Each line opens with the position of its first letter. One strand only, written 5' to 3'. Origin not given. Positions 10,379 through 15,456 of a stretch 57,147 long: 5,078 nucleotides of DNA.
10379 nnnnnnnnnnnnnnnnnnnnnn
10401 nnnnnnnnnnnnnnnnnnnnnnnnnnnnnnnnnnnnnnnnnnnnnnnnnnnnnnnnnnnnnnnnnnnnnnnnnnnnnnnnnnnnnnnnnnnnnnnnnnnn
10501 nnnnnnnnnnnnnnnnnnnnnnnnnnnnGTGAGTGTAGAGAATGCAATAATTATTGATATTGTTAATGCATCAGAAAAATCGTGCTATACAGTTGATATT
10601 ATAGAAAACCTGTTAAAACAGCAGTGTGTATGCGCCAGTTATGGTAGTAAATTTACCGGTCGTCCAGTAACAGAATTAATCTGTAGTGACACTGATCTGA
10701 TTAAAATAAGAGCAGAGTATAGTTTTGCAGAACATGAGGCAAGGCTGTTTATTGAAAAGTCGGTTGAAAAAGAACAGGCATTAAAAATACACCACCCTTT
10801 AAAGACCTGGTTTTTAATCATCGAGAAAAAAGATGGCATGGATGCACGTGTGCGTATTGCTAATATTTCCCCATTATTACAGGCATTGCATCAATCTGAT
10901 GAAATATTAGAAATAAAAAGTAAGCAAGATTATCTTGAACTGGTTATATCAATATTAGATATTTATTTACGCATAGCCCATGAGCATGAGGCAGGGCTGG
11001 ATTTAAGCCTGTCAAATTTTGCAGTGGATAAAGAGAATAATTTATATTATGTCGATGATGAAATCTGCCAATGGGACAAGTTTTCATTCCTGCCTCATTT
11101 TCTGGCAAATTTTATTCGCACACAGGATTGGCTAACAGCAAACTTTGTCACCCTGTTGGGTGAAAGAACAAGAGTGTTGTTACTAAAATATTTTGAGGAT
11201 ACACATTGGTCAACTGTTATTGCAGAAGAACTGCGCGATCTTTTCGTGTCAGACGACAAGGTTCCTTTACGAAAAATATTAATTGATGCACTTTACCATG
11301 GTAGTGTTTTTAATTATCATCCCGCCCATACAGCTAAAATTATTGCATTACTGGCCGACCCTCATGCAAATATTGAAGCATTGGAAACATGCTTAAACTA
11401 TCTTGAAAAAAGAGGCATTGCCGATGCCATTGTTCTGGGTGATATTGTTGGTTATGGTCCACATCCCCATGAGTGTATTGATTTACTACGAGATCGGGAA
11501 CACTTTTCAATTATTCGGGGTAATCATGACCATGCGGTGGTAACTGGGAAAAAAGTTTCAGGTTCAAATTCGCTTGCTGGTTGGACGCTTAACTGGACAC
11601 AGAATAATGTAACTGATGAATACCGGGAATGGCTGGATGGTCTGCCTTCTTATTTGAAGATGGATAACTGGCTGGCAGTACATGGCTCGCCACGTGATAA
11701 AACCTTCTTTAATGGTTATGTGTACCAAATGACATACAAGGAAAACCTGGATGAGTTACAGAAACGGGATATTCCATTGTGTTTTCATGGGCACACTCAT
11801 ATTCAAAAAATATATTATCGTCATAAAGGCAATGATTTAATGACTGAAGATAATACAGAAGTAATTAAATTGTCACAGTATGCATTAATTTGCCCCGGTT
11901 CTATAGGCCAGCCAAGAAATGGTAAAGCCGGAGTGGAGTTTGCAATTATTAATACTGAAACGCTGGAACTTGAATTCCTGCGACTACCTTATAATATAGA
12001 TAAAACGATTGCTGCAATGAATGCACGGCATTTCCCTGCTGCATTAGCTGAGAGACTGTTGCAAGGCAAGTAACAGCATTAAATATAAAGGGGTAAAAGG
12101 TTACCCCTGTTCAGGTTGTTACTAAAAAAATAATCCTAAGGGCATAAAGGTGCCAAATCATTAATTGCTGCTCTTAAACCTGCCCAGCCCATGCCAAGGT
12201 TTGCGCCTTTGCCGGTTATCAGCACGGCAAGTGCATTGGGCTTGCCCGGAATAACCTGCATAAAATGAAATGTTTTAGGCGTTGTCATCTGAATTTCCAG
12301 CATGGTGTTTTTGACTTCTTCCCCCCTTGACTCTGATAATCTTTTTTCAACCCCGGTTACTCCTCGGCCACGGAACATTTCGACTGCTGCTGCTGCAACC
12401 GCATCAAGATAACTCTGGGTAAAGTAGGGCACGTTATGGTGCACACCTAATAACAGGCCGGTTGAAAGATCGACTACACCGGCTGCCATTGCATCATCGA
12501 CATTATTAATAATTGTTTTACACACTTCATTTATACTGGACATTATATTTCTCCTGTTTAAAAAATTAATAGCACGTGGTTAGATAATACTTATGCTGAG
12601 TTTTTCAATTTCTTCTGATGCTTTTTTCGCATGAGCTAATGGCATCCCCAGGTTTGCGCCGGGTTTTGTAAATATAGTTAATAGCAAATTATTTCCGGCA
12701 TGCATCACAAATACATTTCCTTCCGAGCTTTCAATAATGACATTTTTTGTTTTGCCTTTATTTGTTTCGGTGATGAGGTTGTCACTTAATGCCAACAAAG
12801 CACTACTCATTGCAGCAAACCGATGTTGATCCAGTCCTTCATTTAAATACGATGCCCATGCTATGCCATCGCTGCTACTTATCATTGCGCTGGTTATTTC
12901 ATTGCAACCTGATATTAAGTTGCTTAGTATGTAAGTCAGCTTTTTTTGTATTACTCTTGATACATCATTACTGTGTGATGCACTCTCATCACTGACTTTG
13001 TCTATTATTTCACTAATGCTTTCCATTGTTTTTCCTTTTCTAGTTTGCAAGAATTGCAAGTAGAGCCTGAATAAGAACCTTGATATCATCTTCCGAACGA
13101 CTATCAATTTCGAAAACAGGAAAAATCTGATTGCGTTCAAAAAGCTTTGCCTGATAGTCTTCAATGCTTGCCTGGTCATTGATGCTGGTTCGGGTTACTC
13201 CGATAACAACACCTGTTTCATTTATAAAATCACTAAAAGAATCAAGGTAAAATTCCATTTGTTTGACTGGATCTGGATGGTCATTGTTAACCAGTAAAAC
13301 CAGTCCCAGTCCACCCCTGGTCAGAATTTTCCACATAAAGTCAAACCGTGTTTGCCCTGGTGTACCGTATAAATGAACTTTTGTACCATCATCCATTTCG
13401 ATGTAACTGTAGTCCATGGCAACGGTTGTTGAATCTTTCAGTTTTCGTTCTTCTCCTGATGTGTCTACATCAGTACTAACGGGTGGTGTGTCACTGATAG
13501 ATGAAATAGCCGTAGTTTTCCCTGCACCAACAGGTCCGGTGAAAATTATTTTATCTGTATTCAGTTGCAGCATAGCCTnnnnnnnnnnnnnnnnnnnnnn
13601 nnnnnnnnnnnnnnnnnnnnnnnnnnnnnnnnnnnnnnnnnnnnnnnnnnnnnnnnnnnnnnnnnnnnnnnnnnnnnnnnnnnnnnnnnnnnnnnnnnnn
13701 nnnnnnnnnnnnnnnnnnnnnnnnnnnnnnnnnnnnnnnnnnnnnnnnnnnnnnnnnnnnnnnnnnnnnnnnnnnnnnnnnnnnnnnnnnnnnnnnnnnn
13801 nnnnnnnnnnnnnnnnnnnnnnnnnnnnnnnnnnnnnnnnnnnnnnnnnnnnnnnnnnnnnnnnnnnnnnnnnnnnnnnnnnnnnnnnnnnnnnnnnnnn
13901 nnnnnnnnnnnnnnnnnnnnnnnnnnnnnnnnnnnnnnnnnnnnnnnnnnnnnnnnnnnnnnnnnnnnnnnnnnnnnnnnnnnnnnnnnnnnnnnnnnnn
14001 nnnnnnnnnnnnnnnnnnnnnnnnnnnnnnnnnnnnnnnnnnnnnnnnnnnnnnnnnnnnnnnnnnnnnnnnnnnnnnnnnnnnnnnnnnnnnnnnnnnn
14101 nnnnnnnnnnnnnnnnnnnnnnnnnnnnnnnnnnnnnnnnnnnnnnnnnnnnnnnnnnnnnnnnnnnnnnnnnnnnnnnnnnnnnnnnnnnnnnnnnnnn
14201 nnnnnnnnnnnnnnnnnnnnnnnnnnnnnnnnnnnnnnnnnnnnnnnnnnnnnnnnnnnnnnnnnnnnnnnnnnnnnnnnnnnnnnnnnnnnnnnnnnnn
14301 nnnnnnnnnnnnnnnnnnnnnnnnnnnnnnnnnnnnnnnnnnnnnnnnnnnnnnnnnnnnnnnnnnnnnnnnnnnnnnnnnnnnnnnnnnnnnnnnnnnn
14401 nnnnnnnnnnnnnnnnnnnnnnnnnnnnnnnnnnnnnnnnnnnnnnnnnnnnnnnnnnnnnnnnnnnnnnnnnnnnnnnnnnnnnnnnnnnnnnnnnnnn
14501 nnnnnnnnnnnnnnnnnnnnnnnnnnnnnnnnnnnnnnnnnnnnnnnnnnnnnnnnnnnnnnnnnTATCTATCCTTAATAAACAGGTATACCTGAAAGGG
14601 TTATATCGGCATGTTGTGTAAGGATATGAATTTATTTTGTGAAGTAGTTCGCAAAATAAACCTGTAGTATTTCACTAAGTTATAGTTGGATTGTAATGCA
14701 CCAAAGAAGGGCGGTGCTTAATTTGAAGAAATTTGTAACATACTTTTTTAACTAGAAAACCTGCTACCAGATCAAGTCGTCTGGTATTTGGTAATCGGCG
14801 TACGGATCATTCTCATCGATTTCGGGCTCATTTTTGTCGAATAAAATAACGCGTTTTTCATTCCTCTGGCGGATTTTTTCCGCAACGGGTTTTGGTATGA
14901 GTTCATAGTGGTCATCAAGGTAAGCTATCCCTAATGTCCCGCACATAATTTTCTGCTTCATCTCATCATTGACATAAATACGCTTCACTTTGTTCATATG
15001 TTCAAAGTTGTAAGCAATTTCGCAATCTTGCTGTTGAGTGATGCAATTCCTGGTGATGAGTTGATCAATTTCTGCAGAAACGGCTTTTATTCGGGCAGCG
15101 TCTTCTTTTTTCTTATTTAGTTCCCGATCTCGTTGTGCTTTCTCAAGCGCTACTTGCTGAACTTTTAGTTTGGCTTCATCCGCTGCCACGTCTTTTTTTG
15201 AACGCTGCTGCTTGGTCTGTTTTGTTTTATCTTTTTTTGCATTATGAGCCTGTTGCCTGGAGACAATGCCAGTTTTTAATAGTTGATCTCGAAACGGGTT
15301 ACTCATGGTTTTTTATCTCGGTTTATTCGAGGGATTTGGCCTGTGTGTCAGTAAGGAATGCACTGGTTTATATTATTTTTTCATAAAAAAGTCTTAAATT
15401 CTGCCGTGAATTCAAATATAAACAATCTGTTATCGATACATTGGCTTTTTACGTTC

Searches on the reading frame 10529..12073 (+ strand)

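Call 54: search_protein_families(library=pfam, proteins=[window:10529-12073:+])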
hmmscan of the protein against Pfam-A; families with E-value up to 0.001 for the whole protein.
window:10529-12073:+ (514 aa): 3 families
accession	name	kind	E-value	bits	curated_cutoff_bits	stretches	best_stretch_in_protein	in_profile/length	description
PF12850.12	Metallophos_2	-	3.3e-14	53.6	27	1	272-478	3-153/154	Calcineurin-like phosphoesterase superfamily domain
PF00149.33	Metallophos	-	1.9e-13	51.7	21.5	1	272-425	3-190/191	Calcineurin-like phosphoesterase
PF06874.16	FBPase_2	-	0.00051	18.9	27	1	267-335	154-222/639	Firmicute fructose-1,6-bisphosphatase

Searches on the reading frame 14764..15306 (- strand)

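Call 54: search_protein_families(library=pfam, proteins=[window:14764-15306:-])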
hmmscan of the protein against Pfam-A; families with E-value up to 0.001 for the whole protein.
window:14764-15306:- (180 aa): 1 family
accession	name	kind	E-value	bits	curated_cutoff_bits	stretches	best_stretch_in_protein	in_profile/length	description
PF09831.14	DUF2058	-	4.7e-56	190.1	25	1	5-180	2-174/174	Uncharacterized protein conserved in bacteria (DUF2058)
